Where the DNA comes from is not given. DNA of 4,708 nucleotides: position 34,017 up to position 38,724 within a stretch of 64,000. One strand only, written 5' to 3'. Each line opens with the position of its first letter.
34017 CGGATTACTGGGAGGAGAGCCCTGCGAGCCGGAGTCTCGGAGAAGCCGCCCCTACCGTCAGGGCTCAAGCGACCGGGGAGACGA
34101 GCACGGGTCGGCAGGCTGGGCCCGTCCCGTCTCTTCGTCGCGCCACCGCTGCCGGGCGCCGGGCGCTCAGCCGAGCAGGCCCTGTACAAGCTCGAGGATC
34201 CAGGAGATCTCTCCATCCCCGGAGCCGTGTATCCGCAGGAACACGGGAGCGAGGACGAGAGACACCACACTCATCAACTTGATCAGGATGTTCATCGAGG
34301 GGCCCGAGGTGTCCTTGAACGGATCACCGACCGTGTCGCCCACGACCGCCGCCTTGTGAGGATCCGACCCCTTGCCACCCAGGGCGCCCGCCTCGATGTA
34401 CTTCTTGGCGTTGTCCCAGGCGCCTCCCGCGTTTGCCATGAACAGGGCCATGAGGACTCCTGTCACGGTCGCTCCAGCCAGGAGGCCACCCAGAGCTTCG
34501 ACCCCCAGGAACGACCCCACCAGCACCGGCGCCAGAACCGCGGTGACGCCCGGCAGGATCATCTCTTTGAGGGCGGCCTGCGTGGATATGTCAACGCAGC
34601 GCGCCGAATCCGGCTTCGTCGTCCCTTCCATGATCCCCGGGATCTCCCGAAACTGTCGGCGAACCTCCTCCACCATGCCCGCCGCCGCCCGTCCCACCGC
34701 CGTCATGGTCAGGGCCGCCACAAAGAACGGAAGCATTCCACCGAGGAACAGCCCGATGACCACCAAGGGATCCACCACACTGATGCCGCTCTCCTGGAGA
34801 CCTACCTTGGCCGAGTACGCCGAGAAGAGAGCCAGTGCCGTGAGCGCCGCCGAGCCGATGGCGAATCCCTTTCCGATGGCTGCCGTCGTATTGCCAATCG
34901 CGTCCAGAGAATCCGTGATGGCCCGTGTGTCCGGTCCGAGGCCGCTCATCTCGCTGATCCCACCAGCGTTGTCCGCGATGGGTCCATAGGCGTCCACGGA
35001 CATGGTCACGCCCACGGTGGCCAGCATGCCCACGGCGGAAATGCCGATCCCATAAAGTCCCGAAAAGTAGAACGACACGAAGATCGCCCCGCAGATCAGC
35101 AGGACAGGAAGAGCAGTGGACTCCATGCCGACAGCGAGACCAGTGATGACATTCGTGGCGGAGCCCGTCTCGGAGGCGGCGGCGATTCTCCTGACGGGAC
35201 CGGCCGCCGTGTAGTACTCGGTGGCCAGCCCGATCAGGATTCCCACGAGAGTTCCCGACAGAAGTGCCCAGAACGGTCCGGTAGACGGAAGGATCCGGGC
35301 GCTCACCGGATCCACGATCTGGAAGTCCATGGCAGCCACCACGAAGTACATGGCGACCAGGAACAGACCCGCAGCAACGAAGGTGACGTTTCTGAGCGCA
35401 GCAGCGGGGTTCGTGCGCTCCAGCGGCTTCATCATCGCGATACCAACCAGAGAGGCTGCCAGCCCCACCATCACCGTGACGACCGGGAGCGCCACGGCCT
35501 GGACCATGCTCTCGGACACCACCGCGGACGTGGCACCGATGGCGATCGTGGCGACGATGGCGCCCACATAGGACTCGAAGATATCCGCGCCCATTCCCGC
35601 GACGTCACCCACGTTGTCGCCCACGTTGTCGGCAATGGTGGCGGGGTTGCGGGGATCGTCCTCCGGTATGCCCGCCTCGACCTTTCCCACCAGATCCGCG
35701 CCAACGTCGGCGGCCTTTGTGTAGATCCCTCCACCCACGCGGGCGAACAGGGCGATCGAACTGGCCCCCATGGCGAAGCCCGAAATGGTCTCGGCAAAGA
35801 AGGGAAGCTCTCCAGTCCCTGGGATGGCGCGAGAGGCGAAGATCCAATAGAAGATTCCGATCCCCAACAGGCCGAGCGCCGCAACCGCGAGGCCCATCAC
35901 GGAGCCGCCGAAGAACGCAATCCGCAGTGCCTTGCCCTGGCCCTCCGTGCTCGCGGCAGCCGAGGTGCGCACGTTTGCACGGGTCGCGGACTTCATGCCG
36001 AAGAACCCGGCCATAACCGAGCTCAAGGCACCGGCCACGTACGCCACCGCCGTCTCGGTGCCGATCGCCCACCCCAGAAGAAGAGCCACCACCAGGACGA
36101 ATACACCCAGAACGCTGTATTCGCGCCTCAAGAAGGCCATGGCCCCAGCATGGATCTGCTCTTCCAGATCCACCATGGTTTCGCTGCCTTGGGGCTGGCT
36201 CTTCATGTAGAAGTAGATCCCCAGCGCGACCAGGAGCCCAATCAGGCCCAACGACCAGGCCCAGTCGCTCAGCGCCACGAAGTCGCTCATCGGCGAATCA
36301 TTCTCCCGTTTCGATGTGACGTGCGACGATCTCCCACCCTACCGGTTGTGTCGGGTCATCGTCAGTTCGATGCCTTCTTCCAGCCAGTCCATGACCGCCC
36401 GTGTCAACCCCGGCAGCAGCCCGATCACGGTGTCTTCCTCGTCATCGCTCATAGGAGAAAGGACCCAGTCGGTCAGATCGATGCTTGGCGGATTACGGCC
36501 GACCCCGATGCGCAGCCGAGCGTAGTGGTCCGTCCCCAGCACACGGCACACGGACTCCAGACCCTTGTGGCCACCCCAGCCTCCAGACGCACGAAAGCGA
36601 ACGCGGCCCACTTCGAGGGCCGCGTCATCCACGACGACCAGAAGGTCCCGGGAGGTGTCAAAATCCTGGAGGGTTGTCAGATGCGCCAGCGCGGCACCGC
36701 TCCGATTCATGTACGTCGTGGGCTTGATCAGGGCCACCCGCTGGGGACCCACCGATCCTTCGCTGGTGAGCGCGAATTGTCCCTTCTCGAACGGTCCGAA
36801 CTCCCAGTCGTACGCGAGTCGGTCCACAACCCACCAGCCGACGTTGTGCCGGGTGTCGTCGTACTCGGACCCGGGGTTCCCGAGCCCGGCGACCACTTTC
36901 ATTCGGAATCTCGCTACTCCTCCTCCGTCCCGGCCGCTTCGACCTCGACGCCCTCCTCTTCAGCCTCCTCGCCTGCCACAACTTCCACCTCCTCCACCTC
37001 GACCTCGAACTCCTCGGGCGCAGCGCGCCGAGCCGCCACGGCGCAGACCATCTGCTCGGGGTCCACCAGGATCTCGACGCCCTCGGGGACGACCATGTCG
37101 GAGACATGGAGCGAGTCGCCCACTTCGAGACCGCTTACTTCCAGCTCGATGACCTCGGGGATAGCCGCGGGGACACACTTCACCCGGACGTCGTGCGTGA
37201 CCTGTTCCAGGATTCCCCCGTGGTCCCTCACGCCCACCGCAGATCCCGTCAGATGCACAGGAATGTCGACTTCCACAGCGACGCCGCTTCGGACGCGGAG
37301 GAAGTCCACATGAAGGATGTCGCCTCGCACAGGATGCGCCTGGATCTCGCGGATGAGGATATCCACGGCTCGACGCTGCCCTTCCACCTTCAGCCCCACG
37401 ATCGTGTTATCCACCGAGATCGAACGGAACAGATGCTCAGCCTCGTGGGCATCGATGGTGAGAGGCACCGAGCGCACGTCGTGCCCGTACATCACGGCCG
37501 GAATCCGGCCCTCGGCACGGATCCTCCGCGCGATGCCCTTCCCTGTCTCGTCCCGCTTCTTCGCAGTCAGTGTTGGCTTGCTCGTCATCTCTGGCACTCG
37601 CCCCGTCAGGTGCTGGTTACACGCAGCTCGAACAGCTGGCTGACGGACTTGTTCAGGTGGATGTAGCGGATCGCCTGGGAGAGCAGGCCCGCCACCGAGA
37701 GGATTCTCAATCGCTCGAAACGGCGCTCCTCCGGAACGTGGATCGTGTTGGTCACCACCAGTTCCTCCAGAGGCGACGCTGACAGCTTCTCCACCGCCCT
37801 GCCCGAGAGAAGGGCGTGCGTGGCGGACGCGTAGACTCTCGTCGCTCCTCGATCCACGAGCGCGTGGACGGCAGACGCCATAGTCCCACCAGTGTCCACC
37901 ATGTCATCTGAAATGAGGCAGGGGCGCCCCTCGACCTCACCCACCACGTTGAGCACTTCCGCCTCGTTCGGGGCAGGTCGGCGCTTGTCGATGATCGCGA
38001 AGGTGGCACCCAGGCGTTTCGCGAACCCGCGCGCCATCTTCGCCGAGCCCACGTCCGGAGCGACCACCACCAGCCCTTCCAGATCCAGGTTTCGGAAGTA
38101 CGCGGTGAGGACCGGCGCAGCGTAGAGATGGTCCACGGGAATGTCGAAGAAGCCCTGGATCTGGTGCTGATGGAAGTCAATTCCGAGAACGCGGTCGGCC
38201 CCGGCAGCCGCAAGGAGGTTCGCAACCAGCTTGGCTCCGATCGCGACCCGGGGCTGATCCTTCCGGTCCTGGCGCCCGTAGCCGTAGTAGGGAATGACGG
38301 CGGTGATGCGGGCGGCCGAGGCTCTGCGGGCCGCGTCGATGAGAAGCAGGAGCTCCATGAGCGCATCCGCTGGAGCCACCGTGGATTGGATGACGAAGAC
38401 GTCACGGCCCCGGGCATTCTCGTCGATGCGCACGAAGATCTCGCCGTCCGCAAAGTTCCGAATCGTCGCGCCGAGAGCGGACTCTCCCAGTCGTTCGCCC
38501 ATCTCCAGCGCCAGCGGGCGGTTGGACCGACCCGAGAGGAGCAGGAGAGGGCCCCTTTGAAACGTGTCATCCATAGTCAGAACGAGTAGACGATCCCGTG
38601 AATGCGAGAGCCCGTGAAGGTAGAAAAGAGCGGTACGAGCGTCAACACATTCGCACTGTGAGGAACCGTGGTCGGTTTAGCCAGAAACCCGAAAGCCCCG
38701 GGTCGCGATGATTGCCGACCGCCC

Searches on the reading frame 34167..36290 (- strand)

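Call 53: search_protein_families(library=pfam, proteins=[window:34167-36290:-], max_evalue=0.0001)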
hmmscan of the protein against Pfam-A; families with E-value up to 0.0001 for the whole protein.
window:34167-36290:- (707 aa): 1 family
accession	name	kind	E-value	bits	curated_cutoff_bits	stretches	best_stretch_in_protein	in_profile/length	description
PF03030.21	H_PPase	-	8.6e-264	877.5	29.7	1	16-680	1-645/645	Inorganic H+ pyrophosphatase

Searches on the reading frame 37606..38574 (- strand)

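Call 53: search_protein_families(library=pfam, proteins=[window:37606-38574:-], max_evalue=0.0001)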
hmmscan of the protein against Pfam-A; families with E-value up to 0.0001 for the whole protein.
window:37606-38574:- (322 aa): 3 families
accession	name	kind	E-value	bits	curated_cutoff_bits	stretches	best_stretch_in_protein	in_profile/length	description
PF13793.12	Pribosyltran_N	-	6.3e-44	149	25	1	11-125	2-117/117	N-terminal domain of ribose phosphate pyrophosphokinase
PF14572.12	Pribosyl_synth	-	5.8e-28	98.5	27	1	203-315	70-183/184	Phosphoribosyl synthetase-associated domain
PF00156.33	Pribosyltran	-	6.2e-13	48.8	26.3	1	160-254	23-125/158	Phosphoribosyl transferase domain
